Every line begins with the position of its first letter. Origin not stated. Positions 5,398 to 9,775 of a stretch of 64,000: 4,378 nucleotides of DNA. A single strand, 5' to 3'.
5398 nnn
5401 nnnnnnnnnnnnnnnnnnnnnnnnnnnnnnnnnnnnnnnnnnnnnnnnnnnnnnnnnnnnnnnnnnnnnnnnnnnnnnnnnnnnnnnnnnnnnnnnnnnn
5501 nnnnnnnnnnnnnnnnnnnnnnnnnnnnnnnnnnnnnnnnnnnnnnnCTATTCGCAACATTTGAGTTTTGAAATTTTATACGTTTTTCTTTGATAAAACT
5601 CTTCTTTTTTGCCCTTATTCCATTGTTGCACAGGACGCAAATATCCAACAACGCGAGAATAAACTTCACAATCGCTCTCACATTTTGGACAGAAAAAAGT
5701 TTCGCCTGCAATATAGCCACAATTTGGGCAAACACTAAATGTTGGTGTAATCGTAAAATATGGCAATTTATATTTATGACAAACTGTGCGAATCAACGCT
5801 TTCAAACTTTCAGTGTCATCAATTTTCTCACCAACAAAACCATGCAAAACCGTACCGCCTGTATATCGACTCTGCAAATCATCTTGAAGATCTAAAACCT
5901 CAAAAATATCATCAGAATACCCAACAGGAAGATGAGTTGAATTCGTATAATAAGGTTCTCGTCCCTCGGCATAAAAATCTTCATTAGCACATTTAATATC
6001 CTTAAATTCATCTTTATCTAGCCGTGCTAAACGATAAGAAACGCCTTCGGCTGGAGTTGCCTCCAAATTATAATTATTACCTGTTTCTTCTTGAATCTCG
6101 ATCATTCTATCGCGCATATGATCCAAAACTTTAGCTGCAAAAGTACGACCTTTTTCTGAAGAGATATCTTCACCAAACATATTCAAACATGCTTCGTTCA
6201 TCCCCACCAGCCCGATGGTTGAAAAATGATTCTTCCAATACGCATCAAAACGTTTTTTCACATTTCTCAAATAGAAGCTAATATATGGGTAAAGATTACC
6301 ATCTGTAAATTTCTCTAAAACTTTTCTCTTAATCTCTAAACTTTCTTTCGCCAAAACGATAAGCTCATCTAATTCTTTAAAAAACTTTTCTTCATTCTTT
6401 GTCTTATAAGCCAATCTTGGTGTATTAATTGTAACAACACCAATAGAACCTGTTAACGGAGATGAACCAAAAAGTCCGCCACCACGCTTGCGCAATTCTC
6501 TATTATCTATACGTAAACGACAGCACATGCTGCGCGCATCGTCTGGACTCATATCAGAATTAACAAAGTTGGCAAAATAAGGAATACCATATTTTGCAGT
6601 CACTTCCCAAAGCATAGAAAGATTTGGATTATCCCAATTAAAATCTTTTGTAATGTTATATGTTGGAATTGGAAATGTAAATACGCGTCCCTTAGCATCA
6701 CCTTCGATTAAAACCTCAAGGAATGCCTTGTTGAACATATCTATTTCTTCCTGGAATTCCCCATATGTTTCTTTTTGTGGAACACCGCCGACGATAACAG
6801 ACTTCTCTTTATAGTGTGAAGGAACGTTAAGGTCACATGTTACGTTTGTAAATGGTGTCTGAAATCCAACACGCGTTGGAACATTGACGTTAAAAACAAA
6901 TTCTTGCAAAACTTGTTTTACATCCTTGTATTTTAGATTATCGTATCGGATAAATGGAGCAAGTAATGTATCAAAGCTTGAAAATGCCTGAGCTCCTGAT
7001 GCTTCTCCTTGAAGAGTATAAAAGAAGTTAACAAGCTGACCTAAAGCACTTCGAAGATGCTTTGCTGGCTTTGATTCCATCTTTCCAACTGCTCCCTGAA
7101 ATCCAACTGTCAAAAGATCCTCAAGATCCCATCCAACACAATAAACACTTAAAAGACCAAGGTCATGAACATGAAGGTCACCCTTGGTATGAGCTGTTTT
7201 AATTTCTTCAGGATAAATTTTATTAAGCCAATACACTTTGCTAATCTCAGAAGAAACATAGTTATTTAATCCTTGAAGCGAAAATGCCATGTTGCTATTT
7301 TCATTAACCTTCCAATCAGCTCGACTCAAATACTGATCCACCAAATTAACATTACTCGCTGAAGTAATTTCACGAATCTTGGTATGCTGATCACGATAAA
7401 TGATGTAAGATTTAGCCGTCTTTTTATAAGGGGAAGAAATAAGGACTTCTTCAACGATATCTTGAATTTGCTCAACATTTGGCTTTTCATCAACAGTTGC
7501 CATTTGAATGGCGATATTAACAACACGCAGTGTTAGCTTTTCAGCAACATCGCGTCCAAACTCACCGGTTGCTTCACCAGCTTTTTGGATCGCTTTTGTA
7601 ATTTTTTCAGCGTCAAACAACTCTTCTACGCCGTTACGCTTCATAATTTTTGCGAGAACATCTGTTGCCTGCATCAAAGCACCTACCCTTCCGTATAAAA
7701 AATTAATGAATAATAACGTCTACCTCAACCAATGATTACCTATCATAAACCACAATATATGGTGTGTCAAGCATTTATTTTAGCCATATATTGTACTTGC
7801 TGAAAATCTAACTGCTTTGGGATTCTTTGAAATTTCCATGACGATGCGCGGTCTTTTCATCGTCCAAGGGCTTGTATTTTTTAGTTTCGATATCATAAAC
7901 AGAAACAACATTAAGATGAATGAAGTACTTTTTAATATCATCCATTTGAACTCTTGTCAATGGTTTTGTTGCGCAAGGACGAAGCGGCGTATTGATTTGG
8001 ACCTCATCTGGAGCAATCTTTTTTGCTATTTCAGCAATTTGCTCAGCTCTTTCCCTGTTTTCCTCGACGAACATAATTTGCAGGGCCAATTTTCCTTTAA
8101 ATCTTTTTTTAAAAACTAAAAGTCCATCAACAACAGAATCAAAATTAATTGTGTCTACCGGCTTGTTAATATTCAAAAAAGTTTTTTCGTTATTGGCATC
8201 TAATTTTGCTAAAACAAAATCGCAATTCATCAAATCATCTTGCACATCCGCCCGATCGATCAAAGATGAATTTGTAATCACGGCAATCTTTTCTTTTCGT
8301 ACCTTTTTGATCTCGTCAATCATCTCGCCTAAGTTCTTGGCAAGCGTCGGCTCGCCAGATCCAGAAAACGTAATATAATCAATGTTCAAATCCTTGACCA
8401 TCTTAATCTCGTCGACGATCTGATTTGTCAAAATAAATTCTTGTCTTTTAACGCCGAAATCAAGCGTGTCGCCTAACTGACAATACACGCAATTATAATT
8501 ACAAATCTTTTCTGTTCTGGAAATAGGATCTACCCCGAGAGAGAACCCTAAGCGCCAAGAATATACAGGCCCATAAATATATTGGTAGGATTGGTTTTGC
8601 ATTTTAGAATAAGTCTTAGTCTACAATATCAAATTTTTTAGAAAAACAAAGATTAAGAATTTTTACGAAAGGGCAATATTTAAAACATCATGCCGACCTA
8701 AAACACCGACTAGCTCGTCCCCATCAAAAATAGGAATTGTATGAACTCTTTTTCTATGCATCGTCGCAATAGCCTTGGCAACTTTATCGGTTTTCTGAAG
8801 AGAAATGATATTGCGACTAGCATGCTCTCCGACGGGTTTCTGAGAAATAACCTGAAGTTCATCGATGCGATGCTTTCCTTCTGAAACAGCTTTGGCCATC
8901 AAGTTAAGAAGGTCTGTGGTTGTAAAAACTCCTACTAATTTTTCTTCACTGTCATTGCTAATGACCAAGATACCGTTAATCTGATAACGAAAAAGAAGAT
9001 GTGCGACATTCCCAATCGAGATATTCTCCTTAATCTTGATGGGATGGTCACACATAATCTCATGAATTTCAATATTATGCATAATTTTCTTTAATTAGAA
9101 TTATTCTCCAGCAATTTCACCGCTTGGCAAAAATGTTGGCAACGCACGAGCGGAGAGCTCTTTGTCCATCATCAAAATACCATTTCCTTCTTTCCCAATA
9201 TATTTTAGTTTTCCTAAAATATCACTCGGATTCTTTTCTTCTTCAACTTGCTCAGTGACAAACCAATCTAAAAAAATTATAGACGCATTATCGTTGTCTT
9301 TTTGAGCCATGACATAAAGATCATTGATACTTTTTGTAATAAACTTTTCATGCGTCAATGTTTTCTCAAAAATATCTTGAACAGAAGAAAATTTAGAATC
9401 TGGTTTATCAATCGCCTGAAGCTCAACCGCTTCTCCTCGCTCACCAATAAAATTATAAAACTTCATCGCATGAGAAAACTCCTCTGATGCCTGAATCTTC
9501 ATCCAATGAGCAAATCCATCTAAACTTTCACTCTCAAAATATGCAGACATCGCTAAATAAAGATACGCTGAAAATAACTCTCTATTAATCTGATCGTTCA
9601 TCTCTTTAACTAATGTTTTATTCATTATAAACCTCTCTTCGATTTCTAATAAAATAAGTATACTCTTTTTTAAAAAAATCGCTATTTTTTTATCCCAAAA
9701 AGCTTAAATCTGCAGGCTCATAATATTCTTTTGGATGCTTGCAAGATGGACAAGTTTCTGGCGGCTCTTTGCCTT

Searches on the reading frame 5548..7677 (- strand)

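Call 18: search_protein_families(library=pfam, proteins=[window:5548-7677:-], max_evalue=0.001)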
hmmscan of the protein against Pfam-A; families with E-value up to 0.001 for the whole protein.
window:5548-7677:- (709 aa): 2 families
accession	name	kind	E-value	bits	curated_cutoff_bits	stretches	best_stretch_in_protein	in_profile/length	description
PF13597.11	NRDD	-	1.3e-206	688.1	26.2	1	126-700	1-562/562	Anaerobic ribonucleoside-triphosphate reductase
PF03477.21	ATP-cone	-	4.2e-22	78.9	25.8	1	10-99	2-87/88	ATP cone domain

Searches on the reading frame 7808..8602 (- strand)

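Call 18: search_protein_families(library=pfam, proteins=[window:7808-8602:-], max_evalue=0.001)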
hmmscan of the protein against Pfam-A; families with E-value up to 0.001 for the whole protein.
window:7808-8602:- (264 aa): 2 families
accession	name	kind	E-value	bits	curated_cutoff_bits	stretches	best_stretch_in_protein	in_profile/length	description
PF04055.27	Radical_SAM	-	1.5e-17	64.7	29.5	1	33-191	6-164/166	Radical SAM superfamily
PF13353.11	Fer4_12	-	0.00015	22.5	22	1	34-119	15-98/137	4Fe-4S single cluster domain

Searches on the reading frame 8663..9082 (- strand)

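Call 18: search_protein_families(library=pfam, proteins=[window:8663-9082:-], max_evalue=0.001)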
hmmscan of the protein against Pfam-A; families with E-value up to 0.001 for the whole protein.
window:8663-9082:- (139 aa): 1 family
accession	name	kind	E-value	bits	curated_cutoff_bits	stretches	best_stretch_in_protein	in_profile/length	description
PF00571.33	CBS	-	2.6e-21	76.1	24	2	7-63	2-56/57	CBS domain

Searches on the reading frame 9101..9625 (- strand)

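Call 18: search_protein_families(library=pfam, proteins=[window:9101-9625:-], max_evalue=0.001)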
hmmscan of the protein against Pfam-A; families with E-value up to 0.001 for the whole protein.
window:9101-9625:- (174 aa): 1 family
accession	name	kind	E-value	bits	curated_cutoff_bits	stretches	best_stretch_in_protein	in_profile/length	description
PF00210.30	Ferritin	-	2.4e-42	144.6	24.5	1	7-141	2-140/142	Ferritin-like domain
